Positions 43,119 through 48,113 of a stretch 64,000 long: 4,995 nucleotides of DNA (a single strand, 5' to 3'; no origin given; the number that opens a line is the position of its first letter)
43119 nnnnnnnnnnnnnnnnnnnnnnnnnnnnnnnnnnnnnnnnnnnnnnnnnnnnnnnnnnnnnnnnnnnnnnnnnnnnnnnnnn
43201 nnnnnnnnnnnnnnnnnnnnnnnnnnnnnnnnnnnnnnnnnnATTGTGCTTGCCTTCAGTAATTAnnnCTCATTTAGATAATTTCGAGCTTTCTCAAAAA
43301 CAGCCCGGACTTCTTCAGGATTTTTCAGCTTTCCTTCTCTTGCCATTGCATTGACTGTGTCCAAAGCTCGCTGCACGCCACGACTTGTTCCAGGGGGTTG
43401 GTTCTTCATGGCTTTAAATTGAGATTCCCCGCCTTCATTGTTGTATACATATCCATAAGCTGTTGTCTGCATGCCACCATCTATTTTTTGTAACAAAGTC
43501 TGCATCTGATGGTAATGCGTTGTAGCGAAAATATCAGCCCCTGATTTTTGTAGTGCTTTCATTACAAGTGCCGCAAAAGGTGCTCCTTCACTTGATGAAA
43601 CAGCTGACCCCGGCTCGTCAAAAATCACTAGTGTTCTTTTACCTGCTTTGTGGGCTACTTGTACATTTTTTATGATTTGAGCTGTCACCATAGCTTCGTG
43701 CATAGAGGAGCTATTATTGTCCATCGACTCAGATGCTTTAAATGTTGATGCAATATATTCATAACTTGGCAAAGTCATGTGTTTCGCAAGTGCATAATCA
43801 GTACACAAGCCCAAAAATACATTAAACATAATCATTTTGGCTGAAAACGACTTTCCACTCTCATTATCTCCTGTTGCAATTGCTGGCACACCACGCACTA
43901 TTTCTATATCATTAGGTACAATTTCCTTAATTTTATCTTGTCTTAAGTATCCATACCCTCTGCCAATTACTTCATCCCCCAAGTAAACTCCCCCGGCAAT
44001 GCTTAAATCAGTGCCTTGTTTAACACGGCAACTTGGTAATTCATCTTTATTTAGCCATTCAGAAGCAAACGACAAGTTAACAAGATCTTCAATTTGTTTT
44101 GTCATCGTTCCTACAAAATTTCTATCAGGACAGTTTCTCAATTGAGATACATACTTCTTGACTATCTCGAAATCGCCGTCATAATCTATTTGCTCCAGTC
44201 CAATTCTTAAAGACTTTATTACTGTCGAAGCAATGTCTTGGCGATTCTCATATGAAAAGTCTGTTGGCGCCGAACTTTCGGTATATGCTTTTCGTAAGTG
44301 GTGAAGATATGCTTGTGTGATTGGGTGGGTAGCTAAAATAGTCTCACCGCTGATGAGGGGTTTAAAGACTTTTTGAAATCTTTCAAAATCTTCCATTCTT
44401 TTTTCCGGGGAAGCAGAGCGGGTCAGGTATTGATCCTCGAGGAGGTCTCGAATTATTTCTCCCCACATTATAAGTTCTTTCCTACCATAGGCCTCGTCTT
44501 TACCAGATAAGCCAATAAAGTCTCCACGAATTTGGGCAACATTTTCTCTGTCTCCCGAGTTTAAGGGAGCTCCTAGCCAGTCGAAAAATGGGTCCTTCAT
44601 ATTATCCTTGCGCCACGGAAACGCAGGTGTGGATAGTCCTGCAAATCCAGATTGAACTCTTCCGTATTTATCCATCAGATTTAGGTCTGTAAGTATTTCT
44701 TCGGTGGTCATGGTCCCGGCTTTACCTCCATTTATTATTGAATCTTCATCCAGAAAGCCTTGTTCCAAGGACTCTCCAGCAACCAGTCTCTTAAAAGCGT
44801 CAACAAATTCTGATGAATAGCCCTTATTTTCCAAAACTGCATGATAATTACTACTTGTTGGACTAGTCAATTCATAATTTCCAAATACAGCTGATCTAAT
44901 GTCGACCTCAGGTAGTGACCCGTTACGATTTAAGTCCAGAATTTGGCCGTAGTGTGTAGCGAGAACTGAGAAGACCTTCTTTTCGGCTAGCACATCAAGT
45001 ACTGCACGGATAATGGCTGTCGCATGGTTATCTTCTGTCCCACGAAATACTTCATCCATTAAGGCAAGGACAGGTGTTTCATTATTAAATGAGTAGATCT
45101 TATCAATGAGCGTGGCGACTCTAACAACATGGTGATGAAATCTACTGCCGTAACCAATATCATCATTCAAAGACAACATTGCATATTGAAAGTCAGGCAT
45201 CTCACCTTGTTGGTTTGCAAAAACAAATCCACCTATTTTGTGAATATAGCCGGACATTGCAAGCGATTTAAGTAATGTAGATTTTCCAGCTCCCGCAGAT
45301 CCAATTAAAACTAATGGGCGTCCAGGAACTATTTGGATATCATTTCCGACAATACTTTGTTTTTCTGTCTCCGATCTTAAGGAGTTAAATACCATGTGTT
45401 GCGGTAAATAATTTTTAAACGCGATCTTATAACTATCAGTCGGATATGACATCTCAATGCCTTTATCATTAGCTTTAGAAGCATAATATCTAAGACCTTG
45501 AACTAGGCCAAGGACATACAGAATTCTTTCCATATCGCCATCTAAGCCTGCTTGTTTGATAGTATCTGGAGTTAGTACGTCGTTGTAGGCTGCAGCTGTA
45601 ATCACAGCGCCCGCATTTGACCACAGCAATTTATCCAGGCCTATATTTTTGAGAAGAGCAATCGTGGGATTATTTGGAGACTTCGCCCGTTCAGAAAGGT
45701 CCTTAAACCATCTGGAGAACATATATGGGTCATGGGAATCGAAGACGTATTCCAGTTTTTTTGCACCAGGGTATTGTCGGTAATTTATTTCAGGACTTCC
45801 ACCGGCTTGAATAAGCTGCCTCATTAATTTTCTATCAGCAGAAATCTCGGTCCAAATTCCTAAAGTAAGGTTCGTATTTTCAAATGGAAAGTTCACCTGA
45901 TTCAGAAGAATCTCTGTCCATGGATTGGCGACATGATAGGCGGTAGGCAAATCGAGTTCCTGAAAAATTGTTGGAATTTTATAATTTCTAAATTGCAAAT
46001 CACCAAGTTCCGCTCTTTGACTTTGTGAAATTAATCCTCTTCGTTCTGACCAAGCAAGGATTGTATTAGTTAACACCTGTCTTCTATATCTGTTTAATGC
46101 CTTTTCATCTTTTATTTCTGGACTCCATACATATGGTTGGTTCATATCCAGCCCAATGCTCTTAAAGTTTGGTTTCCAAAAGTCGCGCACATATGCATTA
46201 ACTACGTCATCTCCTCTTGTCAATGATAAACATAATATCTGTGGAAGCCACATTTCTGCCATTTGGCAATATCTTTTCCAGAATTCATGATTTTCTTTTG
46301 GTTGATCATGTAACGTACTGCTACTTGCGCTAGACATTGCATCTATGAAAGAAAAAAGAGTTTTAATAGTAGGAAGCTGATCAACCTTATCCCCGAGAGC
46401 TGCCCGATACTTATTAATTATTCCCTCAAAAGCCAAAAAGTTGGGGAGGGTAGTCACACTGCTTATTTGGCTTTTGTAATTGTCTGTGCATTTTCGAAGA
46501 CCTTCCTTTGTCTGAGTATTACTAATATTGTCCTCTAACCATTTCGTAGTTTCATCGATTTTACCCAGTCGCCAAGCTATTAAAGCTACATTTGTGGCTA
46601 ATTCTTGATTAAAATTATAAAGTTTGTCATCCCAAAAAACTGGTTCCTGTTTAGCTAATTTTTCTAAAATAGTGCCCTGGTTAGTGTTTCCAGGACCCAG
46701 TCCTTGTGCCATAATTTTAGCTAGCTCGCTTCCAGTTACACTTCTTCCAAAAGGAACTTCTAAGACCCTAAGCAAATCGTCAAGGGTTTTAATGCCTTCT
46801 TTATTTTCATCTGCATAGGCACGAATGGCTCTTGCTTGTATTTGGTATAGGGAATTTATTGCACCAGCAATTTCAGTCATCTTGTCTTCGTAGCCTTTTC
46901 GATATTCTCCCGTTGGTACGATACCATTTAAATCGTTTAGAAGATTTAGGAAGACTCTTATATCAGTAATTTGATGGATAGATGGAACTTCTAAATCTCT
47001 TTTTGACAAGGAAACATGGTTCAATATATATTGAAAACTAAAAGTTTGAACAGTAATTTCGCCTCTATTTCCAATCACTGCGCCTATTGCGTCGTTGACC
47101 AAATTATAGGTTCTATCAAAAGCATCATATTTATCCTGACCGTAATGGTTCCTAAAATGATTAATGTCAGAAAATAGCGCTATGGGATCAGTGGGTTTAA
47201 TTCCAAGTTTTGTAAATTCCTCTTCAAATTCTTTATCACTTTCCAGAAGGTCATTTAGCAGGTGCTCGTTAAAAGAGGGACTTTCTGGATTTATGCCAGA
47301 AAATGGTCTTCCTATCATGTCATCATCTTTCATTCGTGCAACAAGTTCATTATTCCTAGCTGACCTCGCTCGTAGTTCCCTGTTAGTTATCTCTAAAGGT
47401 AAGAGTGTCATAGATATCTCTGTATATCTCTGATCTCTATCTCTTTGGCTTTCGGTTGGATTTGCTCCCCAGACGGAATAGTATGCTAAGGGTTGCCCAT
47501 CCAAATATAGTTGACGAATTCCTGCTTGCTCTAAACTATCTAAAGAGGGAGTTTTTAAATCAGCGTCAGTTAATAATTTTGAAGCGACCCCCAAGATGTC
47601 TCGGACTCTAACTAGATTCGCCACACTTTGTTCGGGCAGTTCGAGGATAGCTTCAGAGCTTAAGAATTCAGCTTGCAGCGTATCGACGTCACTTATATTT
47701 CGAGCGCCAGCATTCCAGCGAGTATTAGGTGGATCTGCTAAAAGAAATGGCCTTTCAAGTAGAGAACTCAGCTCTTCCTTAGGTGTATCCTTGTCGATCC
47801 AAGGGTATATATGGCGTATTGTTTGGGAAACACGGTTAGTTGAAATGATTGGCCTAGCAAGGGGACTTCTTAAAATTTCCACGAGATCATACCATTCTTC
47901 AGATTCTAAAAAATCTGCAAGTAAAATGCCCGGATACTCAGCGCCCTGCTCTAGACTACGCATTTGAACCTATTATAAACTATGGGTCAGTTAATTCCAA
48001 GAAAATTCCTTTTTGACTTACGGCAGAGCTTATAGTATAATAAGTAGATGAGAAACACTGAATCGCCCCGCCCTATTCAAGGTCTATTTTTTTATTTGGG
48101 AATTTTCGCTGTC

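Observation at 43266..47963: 1565-aa protein with two tandem MutS-type (domain V) ABC ATPase modules and an 870-aa unknown N-terminus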

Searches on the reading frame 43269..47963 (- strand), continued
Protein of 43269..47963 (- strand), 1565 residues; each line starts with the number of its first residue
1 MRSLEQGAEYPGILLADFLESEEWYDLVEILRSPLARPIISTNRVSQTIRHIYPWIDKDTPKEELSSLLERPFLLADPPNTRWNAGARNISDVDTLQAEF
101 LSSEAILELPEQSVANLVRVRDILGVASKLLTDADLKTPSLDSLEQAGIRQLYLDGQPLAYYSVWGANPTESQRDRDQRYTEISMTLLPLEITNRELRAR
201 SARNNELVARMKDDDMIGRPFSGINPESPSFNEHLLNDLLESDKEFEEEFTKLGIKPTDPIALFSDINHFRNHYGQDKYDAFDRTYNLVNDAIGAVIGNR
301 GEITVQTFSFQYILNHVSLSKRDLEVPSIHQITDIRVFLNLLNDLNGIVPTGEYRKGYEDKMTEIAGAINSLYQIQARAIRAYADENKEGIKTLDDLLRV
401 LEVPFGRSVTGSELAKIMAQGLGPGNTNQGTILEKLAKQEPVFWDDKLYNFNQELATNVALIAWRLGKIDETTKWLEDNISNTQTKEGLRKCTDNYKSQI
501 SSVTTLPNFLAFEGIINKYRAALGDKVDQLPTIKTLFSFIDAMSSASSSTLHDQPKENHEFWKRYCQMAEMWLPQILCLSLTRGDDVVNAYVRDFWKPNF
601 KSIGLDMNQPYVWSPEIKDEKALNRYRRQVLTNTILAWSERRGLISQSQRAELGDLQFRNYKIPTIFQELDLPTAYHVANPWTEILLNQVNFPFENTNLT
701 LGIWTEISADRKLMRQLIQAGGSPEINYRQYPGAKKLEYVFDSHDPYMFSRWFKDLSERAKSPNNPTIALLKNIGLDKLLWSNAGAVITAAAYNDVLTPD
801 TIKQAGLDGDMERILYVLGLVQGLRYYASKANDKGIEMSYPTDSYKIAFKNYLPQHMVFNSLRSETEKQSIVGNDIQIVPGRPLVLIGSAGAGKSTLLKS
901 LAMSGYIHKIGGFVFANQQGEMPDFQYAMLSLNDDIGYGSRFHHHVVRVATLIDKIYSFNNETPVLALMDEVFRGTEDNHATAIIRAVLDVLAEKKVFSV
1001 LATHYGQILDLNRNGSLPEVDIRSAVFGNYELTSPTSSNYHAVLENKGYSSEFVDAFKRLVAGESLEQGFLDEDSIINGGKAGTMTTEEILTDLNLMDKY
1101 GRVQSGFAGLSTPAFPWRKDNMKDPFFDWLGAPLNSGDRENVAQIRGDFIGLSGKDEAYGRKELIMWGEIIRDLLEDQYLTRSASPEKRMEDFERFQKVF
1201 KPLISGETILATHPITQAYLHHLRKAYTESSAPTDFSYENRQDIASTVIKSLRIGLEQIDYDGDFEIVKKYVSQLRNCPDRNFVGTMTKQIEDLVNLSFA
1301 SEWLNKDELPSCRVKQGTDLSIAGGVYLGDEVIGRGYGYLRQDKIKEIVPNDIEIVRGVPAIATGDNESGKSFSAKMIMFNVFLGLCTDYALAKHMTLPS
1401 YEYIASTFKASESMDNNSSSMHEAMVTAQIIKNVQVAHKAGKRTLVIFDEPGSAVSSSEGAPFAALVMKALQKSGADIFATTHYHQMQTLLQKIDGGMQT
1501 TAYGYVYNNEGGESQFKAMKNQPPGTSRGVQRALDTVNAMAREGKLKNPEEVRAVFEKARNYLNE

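Call 95: search_dna_similar(query=window:43269-47963:-, collection=plasmids, mode=protein, max_rows=12)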
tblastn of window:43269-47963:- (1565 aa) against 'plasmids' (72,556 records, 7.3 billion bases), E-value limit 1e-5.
No match.

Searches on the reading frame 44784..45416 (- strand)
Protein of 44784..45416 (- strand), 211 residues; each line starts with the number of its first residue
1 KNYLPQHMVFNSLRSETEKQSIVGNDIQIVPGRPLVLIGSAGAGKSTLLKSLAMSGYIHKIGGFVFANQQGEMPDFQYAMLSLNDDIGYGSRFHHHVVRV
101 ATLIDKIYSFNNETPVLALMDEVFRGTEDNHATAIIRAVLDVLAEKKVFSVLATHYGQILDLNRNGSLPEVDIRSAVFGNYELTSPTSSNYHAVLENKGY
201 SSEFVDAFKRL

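Call 13: search_protein_families(library=pfam, proteins=[window:44784-45416:-], max_evalue=1)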
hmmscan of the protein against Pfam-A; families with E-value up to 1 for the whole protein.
window:44784-45416:- (211 aa): 22 families
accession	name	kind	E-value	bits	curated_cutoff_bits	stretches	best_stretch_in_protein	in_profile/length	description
PF00488.27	MutS_V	-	4.2e-13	50.1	30.2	1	36-164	2-128/188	MutS domain V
PF00005.33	ABC_tran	-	4.1e-05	24.7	25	1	27-65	6-42/137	ABC transporter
PF05729.18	NACHT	-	0.0016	18.7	26.7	1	33-77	1-49/167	NACHT domain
PF03193.22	RsgA_GTPase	-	0.0057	16.9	30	1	32-54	106-128/174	RsgA GTPase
PF13401.12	AAA_22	-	0.0075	17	27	1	34-60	7-36/130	AAA domain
PF25199.1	nSTAND_NTPase5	-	0.01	16.1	34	1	35-55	44-64/145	Novel STAND NTPase 5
PF13555.12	AAA_29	-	0.014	15.6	27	1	28-49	18-39/61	P-loop containing region of AAA domain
PF13521.12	AAA_28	-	0.02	15.5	27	1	36-57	3-25/164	AAA domain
PF13481.12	AAA_25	-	0.022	14.9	27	1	29-54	30-55/195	AAA domain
PF13304.12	AAA_21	-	0.024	15.1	27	1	36-77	3-48/304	AAA domain, putative AbiEii toxin, Type IV TA system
PF13191.12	AAA_16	-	0.029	15.3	32.6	1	33-53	25-45/167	AAA ATPase domain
PF24389.1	ORC-CDC6-like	-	0.065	12.4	27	1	33-56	33-56/571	ORC-CDC6-like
PF05673.19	DUF815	-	0.088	12.4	23.8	1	16-54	34-75/249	Protein of unknown function (DUF815)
PF20720.3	nSTAND3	-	0.094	12.8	27.2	1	35-55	20-40/155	Novel STAND NTPase 3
PF13604.12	AAA_30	-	0.099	12.8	27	1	33-53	19-39/191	AAA domain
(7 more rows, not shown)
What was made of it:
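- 44784..45458 (-): Module 1, aa 836-1060: MutS domain V ATPase of the Arg-containing type. PF00488 50.1 bits alone (call 13).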

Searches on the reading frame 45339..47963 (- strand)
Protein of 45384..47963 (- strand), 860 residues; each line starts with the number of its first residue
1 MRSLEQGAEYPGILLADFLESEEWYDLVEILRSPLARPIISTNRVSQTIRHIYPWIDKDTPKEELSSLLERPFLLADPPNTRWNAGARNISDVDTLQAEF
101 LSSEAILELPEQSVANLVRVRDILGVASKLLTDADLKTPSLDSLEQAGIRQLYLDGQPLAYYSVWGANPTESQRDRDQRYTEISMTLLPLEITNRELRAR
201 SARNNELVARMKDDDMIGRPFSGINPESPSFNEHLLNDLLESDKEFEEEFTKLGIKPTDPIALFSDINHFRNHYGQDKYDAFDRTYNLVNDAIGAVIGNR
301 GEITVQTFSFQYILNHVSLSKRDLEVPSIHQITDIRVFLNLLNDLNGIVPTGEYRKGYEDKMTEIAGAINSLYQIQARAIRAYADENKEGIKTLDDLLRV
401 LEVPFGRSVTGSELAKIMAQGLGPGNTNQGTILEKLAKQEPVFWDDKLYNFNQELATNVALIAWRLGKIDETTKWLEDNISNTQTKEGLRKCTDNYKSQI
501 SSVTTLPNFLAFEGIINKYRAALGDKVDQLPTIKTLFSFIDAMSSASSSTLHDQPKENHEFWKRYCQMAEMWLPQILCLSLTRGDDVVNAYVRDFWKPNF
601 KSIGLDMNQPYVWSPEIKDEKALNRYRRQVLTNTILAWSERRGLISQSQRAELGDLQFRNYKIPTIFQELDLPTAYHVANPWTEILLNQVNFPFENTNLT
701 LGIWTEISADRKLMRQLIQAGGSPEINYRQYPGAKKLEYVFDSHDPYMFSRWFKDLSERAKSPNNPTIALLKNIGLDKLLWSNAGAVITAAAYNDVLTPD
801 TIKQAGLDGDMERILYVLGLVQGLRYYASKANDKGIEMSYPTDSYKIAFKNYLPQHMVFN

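Call 13: search_protein_families(library=pfam, proteins=[window:45384-47963:-], max_evalue=1)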
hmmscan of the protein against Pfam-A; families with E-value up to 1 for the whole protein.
window:45384-47963:- (860 aa): 0 families
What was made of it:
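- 45459..47963 (-): N-terminal region, aa 1-835: all-helical, acidic, fast-evolving, no known homologue. No Pfam hit (call 13).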

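Call 70: predict_structure(alignment_id=A3)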
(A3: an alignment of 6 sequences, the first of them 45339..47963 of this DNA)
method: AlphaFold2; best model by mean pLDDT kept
length: 875 residues; sequences in the alignment: 6
mean_pLDDT: 37.5   pTM: 0.22
mean pLDDT of the five models: 37.5, 36.9, 36.2, 35.5, 33.2
residues with pLDDT >= 90: 0; 70-90: 0; 50-70: 82; < 50: 793
segments of 3 or more residues with pLDDT < 50: 1-49, 51-275, 277-279, 281-283, 285-469, 471-473, 478-493, 495-534, 571-592, 594-628, 652-814, 841-848, 850-852, 855-875
pLDDT, mean of each block of 10 residues (from residue 1): 29 32 33 30 40 45 42 36 33 36 33 38 39 31 30 28 28 33 29 32 35 29 31 39 44 38 36 44 47 34 27 27 29 32 32 33 37 30 29 33 28 31 31 28 29 40 42 47 40 41 31 41 40 52 60 55 52 45 39 44 41 35 46 55 55 40 25 31 39 32 30 34 28 29 34 41 36 38 38 39 43 48 54 54 45 46 39 37
secondary structure, 60 per line:
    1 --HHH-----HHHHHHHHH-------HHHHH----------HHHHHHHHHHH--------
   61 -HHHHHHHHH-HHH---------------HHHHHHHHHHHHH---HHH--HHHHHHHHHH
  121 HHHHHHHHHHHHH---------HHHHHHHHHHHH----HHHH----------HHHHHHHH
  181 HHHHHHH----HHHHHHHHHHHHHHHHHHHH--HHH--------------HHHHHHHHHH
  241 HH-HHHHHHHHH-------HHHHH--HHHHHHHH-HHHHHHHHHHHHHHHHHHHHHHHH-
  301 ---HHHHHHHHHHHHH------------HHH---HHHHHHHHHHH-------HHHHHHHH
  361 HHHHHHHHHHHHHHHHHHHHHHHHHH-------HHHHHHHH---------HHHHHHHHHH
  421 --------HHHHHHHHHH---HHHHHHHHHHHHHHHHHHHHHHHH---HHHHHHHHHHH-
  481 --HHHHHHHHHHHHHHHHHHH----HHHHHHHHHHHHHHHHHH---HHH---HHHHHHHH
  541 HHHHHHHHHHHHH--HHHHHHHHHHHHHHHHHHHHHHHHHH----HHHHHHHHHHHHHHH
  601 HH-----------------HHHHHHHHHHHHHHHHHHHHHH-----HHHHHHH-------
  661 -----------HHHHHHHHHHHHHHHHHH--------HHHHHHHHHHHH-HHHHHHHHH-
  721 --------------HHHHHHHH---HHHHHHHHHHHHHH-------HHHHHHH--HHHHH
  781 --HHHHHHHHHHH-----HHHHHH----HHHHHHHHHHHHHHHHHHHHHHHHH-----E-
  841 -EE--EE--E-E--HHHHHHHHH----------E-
elements in order (helices of 4 or more, strands of 3 or more residues): H11-19 H27-31 H42-52 H62-70 H90-102 H111-133 H143-154 H159-162 H173-187 H192-211 H231-242 H244-252 H260-264 H267-274 H276-299 H304-316 H335-345 H353-386 H394-401 H411-420 H429-438 H442-465 H469-479 H483-501 H506-523 H533-553 H556-581 H586-602 H620-641 H647-653 H672-689 H698-709 H711-719 H735-742 H746-759 H767-773 H776-780 H783-793 H799-804 H809-833 H855-863
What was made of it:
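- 45459..47963 (-): AF2 pLDDT 37.5, all helix (call 70).
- The N-terminal model is unusable (pLDDT 37.5, call 70).
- Tried and rejected: The N-terminal structure prediction was unusable (pLDDT 37.5, call 70), so no fold search was run on it.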

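Call 78: search_solved_structures(query=A3, max_evalue=1)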
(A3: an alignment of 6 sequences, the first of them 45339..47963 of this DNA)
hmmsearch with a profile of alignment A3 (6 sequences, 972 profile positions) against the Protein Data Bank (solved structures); distinct sequences matched with E-value up to 1: 7.
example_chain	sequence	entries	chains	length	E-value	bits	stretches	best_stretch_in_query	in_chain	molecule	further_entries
1fyh_A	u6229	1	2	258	0.0015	20.1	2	330-384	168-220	Interferon gamma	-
1eku_A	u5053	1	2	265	0.011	17.2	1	330-384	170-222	Interferon gamma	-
1hig_A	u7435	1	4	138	0.11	13.9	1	330-385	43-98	INTERFERON-GAMMA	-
3bes_L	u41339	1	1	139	0.11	13.8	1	330-385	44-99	Interferon gamma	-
9vnp_L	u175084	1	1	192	0.18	13.1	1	330-385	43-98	Interferon gamma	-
1ruy_I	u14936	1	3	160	0.29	12.5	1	562-660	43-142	hemagglutinin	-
6xsk_B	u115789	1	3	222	0.82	11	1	561-660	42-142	Hemagglutinin HA2 chain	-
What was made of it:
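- Tried and rejected: The N-terminal profile against PDB sequences gave only chance helical matches to interferon-gamma and haemagglutinin (call 78).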

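Call 79: find_homologous_proteins(query=A3, max_evalue=0.001)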
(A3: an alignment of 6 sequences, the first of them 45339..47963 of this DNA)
Query A3 (6 sequences) (875 aa, profile of the alignment): 1 proteins with E <= 0.001 among 8000 candidates.
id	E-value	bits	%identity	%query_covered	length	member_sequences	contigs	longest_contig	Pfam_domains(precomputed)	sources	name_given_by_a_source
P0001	4.2e-230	785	100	100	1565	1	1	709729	PF00488.28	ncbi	-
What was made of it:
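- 45459..47963 (-): No PDB hit and no homologue with profile A3 (calls 78, 79).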
